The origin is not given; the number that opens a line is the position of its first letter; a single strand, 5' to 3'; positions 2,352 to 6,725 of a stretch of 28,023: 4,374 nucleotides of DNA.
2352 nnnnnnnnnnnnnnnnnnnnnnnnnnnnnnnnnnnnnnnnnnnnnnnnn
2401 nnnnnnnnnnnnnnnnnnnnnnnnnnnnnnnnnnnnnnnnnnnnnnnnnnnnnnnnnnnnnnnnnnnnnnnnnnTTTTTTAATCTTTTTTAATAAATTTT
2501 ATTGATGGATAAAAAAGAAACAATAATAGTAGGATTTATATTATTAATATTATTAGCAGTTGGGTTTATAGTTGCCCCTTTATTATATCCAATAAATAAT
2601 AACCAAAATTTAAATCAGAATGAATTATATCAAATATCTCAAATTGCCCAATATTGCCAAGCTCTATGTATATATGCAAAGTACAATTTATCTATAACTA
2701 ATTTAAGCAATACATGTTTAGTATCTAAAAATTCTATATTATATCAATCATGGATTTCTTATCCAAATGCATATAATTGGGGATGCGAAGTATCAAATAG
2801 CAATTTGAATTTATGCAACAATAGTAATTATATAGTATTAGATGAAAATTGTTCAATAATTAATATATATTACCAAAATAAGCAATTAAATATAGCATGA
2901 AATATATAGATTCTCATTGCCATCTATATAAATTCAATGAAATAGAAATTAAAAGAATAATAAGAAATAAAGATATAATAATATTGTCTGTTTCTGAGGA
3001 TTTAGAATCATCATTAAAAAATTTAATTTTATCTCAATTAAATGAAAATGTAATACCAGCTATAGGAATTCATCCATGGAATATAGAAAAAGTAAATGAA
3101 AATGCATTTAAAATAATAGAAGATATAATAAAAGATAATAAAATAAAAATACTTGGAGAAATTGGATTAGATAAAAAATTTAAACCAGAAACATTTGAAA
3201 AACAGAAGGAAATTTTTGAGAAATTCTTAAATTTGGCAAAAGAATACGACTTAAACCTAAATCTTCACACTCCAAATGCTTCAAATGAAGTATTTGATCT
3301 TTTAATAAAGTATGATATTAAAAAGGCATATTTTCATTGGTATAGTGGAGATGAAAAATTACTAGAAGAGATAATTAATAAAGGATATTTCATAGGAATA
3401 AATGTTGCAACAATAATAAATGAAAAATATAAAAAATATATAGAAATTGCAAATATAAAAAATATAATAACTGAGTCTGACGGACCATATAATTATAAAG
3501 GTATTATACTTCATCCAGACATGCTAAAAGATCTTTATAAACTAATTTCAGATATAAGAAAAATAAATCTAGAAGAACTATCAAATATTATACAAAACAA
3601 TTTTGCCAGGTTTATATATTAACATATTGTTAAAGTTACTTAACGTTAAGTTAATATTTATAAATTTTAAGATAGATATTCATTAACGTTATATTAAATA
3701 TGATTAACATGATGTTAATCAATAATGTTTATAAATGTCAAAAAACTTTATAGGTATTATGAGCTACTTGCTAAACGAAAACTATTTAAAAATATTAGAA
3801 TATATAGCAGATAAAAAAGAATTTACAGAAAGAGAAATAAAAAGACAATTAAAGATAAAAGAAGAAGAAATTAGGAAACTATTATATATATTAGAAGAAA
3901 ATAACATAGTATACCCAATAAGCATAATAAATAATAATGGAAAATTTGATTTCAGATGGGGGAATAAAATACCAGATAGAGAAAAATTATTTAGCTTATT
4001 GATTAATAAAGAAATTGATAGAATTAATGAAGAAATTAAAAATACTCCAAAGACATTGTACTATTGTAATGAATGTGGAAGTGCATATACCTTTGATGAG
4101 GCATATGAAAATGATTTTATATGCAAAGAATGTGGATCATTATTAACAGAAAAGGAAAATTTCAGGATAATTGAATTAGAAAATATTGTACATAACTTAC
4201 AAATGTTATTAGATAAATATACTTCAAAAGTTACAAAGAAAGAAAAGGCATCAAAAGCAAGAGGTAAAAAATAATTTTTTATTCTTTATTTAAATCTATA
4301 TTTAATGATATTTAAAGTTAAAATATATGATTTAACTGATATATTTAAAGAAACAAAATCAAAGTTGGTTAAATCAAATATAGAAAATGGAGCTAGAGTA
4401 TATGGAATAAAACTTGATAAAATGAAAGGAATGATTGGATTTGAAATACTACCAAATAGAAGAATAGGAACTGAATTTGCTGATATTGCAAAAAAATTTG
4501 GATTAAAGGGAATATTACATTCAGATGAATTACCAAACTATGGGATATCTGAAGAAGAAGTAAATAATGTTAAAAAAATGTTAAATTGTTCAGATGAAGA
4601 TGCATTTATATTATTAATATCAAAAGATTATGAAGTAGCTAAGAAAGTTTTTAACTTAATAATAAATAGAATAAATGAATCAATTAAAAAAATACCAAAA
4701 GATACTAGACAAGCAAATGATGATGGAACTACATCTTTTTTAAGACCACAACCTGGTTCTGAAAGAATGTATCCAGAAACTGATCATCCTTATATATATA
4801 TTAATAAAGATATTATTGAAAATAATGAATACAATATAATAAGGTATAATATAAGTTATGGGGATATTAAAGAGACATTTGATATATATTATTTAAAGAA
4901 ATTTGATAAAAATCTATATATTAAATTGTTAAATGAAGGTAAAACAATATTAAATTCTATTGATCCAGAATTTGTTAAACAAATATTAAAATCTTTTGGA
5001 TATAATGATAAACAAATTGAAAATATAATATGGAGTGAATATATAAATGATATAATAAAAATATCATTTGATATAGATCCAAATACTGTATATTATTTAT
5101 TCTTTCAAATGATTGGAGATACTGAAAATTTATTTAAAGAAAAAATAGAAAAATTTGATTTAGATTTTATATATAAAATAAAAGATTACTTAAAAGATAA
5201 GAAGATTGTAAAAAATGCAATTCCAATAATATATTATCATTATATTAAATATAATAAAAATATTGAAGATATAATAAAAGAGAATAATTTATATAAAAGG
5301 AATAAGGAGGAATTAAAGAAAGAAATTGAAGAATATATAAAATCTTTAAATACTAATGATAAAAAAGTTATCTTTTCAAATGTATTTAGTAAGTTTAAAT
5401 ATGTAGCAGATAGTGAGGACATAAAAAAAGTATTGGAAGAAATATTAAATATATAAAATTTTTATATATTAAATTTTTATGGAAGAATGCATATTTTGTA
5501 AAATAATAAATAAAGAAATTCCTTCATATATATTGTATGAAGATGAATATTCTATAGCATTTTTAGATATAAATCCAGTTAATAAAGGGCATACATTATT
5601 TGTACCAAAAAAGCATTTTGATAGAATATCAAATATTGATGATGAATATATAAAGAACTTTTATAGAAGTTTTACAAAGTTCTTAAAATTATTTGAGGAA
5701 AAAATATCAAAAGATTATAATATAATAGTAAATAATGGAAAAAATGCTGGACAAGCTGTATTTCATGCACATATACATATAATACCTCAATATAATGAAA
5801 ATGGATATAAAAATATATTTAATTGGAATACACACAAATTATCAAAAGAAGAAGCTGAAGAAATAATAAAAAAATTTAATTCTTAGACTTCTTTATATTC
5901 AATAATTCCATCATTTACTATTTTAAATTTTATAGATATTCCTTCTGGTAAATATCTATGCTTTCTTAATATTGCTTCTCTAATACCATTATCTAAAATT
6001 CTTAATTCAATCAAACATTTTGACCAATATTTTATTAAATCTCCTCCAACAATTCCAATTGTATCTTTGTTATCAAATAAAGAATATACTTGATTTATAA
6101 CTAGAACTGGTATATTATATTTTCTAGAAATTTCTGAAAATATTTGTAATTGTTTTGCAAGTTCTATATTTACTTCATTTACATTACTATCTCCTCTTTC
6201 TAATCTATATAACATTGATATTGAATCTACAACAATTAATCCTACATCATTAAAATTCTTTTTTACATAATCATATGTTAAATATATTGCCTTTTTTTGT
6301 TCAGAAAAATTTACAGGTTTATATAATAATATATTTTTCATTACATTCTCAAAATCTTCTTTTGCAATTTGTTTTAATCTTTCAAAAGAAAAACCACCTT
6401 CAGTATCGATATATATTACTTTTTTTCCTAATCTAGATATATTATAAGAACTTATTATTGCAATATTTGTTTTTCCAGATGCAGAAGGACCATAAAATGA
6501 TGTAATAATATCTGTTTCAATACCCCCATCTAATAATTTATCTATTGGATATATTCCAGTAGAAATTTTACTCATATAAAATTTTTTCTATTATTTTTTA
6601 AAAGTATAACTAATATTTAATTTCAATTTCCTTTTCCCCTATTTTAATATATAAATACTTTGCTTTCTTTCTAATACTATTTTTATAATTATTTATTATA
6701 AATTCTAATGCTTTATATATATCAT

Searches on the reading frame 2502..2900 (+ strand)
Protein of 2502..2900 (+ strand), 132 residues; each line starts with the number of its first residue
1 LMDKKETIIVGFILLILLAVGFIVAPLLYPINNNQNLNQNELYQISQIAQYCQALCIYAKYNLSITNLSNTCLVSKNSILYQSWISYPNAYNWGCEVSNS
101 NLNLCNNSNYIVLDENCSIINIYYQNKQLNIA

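Call 92: search_protein_families(library=pfam, max_evalue=0.001, proteins=[window:2502-2900:+])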
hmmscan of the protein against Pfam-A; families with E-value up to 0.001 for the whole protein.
window:2502-2900:+ (132 aa): 1 family
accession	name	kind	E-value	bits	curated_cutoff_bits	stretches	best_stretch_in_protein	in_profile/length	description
PF12911.12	OppC_N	-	0.00049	20.4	23.9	1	9-39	17-48/53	N-terminal TM domain of oligopeptide transport permease C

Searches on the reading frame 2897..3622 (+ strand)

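Call 92: search_protein_families(library=pfam, max_evalue=0.001, proteins=[window:2897-3622:+])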
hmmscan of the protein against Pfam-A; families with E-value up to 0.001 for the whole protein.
window:2897-3622:+ (241 aa): 2 families
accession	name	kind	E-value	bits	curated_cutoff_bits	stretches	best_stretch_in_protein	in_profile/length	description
PF01026.27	TatD_DNase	-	5.6e-52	177.1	27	1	4-239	1-251/253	TatD related DNase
PF07611.17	DUF1574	-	0.00078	19.3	29.1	0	17-157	179-300/342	Protein of unknown function (DUF1574)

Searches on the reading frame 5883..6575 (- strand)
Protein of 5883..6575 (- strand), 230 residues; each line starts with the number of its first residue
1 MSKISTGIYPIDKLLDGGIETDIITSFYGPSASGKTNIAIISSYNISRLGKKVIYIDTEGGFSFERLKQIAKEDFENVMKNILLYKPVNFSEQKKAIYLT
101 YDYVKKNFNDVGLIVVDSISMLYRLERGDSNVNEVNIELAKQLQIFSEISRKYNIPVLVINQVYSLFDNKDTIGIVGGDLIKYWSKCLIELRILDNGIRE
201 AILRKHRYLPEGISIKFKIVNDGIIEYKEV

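Call 92: search_protein_families(library=pfam, max_evalue=0.001, proteins=[window:5883-6575:-])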
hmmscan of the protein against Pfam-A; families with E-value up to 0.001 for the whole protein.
window:5883-6575:- (230 aa): 7 families
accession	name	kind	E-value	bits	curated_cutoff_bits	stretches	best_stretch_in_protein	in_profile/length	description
PF08423.17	Rad51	-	1.5e-26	93.6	22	1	3-226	7-243/244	Rad51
PF00154.27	RecA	-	1.1e-09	38.6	27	1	3-196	32-223/262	recA bacterial DNA recombination protein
PF13481.12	AAA_25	-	9.6e-06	25.8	27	1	6-162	17-189/195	AAA domain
PF13479.12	AAA_24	-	1.4e-05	25.5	27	1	28-127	8-81/195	AAA domain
PF06745.19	ATPase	-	3.2e-05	23.8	26.6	1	4-193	1-189/231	KaiC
PF01637.24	ATPase_2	-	0.00025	21.4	33.2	1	20-133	18-133/225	ATPase domain predominantly from Archaea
PF03796.21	DnaB_C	-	0.00066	19.6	27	0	104-164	124-179/255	DnaB-like helicase C terminal domain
